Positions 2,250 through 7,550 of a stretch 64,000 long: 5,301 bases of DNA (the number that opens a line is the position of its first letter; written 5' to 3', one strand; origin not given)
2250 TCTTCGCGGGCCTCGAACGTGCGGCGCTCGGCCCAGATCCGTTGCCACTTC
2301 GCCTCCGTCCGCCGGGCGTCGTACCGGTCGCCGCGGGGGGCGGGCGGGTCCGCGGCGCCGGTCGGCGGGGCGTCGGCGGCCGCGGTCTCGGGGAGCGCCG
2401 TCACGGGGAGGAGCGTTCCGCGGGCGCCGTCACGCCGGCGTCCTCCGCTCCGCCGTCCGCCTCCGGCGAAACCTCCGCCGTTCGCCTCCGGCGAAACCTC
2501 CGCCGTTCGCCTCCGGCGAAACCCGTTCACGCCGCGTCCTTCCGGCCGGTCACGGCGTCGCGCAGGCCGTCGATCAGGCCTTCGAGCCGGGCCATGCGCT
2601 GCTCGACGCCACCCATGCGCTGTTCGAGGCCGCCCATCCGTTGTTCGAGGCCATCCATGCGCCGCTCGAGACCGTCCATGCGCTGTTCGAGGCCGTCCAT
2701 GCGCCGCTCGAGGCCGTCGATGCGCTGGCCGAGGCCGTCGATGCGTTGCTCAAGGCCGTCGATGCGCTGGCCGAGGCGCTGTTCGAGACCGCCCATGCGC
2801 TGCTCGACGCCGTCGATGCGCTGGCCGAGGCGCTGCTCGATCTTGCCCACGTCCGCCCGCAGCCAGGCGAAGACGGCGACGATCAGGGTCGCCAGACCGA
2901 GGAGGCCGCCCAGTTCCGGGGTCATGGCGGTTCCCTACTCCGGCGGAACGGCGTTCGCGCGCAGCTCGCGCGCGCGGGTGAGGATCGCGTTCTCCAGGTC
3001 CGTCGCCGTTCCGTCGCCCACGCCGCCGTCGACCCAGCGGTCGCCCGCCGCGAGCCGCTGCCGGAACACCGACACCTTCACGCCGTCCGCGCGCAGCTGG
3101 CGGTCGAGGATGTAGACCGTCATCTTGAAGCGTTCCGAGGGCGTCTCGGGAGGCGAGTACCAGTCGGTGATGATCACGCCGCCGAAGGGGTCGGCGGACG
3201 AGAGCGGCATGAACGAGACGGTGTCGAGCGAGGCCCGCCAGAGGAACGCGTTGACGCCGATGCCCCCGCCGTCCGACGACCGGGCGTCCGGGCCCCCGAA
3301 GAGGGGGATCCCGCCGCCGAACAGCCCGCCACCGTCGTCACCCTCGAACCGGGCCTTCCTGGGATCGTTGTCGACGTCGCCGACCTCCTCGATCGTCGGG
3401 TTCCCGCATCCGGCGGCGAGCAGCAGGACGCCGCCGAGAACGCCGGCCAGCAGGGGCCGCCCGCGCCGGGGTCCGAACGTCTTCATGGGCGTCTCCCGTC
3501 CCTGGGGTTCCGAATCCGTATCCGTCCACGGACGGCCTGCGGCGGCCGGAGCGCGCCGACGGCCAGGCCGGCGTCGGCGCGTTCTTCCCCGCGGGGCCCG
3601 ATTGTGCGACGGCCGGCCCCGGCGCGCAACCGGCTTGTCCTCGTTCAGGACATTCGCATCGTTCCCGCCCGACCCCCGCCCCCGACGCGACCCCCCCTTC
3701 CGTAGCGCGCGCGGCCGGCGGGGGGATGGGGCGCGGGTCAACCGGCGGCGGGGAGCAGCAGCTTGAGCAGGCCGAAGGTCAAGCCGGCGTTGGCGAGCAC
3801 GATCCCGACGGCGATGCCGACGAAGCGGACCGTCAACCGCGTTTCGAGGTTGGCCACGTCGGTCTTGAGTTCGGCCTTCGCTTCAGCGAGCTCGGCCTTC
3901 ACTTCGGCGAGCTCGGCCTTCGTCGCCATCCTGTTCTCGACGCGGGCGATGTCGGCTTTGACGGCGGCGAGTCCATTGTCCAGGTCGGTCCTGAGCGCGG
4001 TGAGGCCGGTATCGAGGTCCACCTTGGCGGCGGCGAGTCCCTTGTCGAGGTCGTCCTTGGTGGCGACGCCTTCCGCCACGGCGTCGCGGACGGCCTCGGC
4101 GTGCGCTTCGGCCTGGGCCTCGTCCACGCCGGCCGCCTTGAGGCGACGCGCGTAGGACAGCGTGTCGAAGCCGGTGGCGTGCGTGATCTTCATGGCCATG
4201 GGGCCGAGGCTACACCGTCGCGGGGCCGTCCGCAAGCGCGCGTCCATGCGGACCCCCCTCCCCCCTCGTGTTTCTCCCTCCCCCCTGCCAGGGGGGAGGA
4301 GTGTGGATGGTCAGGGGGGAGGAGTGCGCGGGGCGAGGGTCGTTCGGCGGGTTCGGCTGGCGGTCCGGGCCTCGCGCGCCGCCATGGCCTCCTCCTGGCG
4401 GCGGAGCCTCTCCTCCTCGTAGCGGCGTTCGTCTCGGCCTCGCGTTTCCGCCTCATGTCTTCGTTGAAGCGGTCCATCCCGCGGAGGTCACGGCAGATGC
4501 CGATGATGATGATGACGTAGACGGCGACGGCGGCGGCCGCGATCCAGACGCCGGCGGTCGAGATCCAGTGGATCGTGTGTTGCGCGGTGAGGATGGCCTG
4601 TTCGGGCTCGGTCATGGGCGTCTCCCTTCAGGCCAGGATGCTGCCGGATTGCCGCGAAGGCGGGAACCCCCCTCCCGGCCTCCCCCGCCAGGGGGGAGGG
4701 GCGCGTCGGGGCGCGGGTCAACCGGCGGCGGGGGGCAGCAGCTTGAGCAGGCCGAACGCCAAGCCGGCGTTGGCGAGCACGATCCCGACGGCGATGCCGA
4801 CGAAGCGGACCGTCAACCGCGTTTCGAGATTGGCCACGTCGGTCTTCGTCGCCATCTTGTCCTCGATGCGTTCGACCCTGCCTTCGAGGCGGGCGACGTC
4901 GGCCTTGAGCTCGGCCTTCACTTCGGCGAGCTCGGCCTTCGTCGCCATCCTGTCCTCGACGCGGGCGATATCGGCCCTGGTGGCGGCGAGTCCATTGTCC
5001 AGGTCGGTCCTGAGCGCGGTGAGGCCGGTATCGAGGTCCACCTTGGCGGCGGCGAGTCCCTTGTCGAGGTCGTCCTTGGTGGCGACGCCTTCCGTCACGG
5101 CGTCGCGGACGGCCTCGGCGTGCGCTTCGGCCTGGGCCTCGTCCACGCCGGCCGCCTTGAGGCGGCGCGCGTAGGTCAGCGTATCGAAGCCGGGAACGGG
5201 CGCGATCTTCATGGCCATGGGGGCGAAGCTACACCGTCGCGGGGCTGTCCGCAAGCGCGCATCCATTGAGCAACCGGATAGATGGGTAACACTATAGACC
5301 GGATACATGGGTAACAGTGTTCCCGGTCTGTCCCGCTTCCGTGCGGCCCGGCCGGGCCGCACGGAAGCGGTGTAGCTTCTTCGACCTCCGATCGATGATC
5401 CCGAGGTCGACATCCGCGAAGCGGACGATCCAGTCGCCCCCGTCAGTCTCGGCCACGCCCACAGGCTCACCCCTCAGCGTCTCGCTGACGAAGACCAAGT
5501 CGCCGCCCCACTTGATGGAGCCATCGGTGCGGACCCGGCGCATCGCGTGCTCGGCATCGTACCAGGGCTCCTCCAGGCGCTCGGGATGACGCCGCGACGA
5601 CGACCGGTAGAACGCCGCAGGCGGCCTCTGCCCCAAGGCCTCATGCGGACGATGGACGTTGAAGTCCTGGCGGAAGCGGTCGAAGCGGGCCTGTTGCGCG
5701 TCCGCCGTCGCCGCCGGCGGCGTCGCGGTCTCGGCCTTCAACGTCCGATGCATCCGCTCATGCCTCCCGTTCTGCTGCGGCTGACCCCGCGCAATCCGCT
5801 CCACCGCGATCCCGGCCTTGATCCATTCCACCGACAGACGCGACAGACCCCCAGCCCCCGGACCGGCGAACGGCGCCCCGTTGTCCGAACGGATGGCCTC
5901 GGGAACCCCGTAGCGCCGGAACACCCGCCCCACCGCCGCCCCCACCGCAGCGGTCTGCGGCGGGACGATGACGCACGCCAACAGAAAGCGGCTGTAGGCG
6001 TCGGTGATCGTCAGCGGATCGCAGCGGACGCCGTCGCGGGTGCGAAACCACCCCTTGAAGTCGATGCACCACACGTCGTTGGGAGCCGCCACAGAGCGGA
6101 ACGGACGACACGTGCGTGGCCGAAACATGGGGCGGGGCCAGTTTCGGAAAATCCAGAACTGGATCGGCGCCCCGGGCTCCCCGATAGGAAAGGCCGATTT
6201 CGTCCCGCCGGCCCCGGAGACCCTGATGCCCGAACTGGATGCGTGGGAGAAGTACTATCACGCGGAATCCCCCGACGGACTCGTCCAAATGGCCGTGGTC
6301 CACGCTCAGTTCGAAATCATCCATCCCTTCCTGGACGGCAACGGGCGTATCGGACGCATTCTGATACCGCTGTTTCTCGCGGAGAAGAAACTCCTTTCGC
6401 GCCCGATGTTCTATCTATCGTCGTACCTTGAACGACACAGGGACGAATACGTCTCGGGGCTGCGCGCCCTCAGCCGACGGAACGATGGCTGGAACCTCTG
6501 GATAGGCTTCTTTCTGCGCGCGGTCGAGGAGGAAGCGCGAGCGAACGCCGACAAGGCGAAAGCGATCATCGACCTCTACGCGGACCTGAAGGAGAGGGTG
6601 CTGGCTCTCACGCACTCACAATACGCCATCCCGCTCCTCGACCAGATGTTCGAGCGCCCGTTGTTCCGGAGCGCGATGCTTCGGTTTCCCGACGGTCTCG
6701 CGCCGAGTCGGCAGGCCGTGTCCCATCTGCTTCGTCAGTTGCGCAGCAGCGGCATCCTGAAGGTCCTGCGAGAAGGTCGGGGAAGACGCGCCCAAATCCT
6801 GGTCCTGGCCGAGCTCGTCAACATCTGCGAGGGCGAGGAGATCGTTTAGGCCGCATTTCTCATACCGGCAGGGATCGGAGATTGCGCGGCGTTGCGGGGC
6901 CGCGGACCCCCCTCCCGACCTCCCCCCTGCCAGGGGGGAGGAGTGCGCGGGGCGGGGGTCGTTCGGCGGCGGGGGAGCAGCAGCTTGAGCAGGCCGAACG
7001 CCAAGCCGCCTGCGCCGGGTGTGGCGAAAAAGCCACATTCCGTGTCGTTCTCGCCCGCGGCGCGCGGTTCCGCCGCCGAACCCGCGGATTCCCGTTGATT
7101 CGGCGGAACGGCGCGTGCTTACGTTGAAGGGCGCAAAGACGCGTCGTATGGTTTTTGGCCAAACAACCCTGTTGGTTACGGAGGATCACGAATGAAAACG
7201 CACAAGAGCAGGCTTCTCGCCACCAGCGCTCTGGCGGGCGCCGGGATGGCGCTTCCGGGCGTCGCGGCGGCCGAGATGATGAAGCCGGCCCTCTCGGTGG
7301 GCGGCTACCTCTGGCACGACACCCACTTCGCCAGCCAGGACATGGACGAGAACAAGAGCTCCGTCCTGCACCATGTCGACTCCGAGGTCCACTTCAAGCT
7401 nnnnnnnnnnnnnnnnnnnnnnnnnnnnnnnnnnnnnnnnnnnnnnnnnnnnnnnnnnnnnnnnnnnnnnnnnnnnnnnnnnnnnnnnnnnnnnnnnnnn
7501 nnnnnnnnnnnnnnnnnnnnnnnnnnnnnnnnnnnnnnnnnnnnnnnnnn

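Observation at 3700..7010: Tandem DUF1640 paralogs plus a third 45-bp 3' fragment, each directly followed by a REP element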

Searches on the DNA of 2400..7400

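Call 39: search_rna_families(source=window, start=2400, end=7400, threshold=evalue, max_evalue=1)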
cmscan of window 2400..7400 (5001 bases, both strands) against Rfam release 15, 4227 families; matches with E-value up to 1: 0.
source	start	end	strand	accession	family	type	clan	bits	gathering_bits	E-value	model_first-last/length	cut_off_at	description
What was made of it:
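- Tried and rejected: No match on 2400-7400 at E <= 1 (call 39).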

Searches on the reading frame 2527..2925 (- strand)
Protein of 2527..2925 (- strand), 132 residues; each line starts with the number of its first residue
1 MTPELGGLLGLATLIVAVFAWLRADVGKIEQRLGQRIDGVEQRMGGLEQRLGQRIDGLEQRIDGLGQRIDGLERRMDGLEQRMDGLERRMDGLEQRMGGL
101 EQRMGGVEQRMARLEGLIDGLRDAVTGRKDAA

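Call 5: search_protein_families(library=pfam, proteins=[window:2527-2925:-], max_evalue=0.01)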
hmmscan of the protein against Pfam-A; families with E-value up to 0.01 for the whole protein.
window:2527-2925:- (132 aa): 31 families (the best 25 are shown)
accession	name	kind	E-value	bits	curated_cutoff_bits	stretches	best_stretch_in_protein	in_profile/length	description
PF23991.1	DUF7310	-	5e-13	49.8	40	2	66-125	2-60/83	Coiled-coil region of unknown function (DUF7310)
PF10779.14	XhlA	-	5.8e-07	30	34.7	1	53-95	4-46/67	Haemolysin XhlA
PF16326.10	ABC_tran_CTD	-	6.4e-07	29.9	32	0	73-117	7-53/69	ABC transporter C-terminal domain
PF05377.16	FlaC_arch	-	1.1e-06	29.4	27.8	0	54-89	1-36/55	Flagella accessory protein C (FlaC)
PF06825.17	HSBP1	-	3.8e-06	27.1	28.6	0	60-81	27-48/51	Heat shock factor binding protein 1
PF01442.23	Apolipoprotein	-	1.4e-05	25.4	90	1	28-128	41-144/190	Apolipoprotein A1/A4/E domain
PF16526.10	CLZ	-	1.6e-05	25.7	26.7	0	65-115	22-69/71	C-terminal leucine zipper domain of cyclic nucleotide-gated channels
PF04102.17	SlyX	-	3.7e-05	24.7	30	0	53-104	3-54/67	SlyX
PF07889.17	DUF1664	-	6.9e-05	23.3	34.6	1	31-109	44-122/124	Protein of unknown function (DUF1664)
PF13758.11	Prefoldin_3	-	0.00019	21.9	23.4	0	53-83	68-98/99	Prefoldin subunit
PF01920.25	Prefoldin_2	-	0.0002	21.7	27.6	0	41-82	57-98/106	Prefoldin subunit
PF11932.13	DUF3450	-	0.00023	21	32.6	1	35-119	19-103/241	Protein of unknown function (DUF3450)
PF12072.13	RNase_Y_N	-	0.0003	20.7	32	0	65-111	87-133/201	RNase Y N-terminal region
PF02601.20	Exonuc_VII_L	-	0.00047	20.2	35.9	1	35-112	147-222/315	Exonuclease VII, large subunit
PF04513.17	Baculo_PEP_C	-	0.00077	20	38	1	22-109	25-106/140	Baculovirus polyhedron envelope protein, PEP, C terminus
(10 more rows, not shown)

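Call 52: search_protein_families(library=ncbifam, proteins=[window:2527-2925:-], max_evalue=0.01)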
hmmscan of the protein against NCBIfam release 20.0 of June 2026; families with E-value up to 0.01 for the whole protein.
window:2527-2925:- (132 aa): 21 families
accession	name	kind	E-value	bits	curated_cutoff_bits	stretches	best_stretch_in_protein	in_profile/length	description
NF048001.1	GTP_morpho_1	equivalog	4.3e-07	29.6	50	0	67-90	24-47/70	GTA head formation protein, RCAP_rcc01685 family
NF047515.1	SpiroCoCo_C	equivalog_domain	3.2e-06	26.5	125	1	34-120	134-219/313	SpiroCoCo family coiled-coil protein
NF045487.1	ASRP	equivalog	3.3e-06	26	300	1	36-118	339-431/593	archaea-specific SMC-related protein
TIGR02977.1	phageshock_pspA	equivalog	0.00023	21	242.95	1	20-114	116-213/219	phage shock protein PspA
TIGR02976.1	phageshock_pspB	equivalog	0.00025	21.3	51.7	0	67-90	42-65/75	envelope stress response membrane protein PspB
NF052682.1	morpho_FcmC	equivalog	0.00032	21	90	0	57-102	64-110/159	filament morphology membrane protein FcmC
NF003034.1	PRK03918.1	equivalog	0.00039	18.5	700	1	39-116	190-273/878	DNA double-strand break repair ATPase Rad50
NF002572.0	PRK02224.1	equivalog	0.00053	18.4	1087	1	22-121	604-700/888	DNA double-strand break repair ATPase Rad50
TIGR00996.1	Mtu_fam_mce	paralog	0.00057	19.2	140.5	1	32-125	150-243/291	MCE family protein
TIGR02168.1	SMC_prok_B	equivalog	0.00064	17.6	567.35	1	50-120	872-942/1181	chromosome segregation protein SMC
TIGR02169.1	SMC_prok_A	equivalog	0.00089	17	729.4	1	46-123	675-752/1165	chromosome segregation protein SMC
NF047368.1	collar_FlbB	equivalog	0.0011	18.8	110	1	41-116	59-134/193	periplasmic-type flagellar collar protein FlbB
NF003357.0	PRK04406.1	equivalog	0.0017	18.5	122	0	95-126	4-35/75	hypothetical protein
NF033885.1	conj_TraP_IncI1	equivalog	0.0019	18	135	1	34-122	81-168/217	conjugal transfer protein TraP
NF040877.1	SE1832_fam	equivalog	0.0059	16.5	45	0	64-87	25-48/51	SE1832 family protein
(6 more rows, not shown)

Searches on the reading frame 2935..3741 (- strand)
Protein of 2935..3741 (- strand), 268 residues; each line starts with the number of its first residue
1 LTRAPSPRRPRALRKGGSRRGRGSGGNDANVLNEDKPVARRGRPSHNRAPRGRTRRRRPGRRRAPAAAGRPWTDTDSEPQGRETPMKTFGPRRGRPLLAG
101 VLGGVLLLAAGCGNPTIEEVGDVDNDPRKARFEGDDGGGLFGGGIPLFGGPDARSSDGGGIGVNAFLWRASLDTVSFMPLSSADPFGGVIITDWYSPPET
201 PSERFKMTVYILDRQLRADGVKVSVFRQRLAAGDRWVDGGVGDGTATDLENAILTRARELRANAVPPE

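Call 5: search_protein_families(library=pfam, proteins=[window:2935-3741:-], max_evalue=0.01)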
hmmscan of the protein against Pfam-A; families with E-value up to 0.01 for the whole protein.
window:2935-3741:- (268 aa): 1 family
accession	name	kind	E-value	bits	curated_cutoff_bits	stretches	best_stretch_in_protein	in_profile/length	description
PF12100.13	DUF3576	-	1.1e-43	148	25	1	161-261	1-100/101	Domain of unknown function (DUF3576)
